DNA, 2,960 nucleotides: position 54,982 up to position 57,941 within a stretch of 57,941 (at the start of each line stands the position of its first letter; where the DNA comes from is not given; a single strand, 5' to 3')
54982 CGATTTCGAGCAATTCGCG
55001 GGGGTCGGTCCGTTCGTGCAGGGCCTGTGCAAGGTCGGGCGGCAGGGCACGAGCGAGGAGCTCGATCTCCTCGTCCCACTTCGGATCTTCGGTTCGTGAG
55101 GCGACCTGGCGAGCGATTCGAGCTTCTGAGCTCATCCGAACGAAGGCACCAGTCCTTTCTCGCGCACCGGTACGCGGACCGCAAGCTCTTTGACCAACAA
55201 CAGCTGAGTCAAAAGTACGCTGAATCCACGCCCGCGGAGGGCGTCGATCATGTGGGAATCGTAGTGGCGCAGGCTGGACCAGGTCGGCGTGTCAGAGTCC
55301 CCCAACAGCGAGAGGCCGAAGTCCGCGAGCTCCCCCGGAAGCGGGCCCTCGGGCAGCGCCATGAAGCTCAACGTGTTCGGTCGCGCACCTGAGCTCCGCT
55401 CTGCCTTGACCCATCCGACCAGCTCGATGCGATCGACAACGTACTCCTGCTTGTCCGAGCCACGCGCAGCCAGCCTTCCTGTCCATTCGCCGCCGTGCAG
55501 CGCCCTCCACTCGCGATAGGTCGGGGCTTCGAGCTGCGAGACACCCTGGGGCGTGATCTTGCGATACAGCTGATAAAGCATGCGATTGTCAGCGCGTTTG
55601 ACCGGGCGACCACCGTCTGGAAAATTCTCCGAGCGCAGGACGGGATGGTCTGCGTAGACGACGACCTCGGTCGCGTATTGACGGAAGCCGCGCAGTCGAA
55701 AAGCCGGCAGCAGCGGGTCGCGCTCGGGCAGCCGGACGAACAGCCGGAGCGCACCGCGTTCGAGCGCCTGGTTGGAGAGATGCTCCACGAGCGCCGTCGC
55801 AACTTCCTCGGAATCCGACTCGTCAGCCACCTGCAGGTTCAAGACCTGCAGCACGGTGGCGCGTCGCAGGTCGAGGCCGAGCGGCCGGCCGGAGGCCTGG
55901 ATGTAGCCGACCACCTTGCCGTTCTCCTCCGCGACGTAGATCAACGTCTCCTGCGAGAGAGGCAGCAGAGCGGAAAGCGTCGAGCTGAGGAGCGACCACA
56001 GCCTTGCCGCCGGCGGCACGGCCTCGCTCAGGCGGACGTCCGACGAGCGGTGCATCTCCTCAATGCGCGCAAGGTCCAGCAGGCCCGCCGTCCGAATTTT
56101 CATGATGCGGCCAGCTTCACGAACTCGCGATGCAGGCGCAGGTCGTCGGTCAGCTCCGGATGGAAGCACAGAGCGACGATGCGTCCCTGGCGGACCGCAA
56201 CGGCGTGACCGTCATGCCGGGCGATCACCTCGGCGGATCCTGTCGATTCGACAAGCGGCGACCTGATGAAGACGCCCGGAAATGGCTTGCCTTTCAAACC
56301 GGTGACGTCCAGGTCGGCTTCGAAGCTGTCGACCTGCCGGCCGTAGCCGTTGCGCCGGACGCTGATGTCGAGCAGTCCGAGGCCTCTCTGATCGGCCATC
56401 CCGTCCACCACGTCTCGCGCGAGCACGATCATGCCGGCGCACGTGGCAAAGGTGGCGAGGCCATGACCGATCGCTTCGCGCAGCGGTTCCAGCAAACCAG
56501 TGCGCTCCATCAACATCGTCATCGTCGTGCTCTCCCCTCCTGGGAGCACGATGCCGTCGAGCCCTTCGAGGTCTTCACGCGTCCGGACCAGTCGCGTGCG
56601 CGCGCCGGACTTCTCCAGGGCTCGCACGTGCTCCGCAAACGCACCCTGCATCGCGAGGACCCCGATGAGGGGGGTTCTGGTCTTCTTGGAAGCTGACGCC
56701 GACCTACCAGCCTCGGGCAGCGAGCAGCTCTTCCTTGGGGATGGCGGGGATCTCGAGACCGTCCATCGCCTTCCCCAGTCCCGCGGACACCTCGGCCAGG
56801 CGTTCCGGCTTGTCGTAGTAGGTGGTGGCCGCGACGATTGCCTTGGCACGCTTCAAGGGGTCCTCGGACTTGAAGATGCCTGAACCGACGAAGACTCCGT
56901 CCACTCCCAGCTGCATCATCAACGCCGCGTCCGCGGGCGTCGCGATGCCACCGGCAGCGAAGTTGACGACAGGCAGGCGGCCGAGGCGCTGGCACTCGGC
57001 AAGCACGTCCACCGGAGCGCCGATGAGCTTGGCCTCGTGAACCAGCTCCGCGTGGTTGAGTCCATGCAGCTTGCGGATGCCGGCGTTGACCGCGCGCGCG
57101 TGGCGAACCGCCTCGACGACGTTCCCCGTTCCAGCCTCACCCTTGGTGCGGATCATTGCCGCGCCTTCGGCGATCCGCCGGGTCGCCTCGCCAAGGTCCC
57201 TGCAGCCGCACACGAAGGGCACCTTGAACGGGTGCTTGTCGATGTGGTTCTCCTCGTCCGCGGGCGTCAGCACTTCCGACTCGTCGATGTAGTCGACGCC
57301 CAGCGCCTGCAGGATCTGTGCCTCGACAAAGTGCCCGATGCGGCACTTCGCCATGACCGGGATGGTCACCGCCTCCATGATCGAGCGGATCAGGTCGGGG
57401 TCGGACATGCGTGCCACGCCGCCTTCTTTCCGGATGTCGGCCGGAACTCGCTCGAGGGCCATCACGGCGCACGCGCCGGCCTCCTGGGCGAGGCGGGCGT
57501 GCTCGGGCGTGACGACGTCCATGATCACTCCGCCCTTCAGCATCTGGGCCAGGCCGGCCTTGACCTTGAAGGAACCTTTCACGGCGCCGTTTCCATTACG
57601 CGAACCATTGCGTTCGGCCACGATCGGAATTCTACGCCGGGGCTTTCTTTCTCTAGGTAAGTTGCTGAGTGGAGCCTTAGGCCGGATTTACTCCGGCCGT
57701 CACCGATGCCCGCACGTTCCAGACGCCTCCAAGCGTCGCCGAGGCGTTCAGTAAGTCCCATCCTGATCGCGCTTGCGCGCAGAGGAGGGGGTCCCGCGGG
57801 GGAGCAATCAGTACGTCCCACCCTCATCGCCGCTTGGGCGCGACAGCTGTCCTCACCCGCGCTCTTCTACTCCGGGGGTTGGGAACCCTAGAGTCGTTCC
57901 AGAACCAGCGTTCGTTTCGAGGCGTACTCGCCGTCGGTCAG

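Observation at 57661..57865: A hairpin-rich dispersed repeat family (core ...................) has five copies in 58 kb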

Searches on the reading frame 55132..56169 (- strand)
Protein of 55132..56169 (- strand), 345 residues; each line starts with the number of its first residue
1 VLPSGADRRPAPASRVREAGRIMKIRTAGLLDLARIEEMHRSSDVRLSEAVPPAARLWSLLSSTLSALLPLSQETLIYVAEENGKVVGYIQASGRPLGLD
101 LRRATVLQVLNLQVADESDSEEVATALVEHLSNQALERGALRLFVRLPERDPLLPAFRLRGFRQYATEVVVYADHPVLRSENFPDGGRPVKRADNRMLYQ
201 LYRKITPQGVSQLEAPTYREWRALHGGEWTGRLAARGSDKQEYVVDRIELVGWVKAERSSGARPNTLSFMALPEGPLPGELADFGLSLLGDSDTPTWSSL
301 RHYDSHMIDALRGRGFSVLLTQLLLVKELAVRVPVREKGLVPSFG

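Call 61: search_protein_families(library=pfam, proteins=[window:55132-56169:-], max_evalue=0.001)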
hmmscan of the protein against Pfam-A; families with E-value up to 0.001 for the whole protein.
window:55132-56169:- (345 aa): 2 families
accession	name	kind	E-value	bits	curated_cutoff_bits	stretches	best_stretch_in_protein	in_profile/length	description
PF00583.31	Acetyltransf_1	-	6.5e-06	26.8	20.7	1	74-162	32-116/116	Acetyltransferase (GNAT) family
PF13508.13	Acetyltransf_7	-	0.00055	20.7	27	0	75-143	3-65/84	Acetyltransferase (GNAT) domain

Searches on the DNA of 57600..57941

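Call 18: search_rna_families(source=window, start=57600, end=57941, threshold=evalue, max_evalue=10, show_alignments=2)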
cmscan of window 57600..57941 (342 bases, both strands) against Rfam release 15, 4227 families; matches with E-value up to 10: 3.
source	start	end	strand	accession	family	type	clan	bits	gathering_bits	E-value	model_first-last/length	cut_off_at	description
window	57806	57859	-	RF01309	sR60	Gene; snRNA; snoRNA; CD-box;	CL00132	15.9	50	0.34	1-55/55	no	Small nucleolar RNA sR60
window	57821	57860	-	RF01177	snR67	Gene; snRNA; snoRNA; CD-box;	CL00053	11.4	55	7.1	1-83/83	no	Small nucleolar RNA snR67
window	57804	57861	-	RF01152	sR1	Gene; snRNA; snoRNA; CD-box;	-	11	45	1.7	1-57/57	no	Small nucleolar RNA sR1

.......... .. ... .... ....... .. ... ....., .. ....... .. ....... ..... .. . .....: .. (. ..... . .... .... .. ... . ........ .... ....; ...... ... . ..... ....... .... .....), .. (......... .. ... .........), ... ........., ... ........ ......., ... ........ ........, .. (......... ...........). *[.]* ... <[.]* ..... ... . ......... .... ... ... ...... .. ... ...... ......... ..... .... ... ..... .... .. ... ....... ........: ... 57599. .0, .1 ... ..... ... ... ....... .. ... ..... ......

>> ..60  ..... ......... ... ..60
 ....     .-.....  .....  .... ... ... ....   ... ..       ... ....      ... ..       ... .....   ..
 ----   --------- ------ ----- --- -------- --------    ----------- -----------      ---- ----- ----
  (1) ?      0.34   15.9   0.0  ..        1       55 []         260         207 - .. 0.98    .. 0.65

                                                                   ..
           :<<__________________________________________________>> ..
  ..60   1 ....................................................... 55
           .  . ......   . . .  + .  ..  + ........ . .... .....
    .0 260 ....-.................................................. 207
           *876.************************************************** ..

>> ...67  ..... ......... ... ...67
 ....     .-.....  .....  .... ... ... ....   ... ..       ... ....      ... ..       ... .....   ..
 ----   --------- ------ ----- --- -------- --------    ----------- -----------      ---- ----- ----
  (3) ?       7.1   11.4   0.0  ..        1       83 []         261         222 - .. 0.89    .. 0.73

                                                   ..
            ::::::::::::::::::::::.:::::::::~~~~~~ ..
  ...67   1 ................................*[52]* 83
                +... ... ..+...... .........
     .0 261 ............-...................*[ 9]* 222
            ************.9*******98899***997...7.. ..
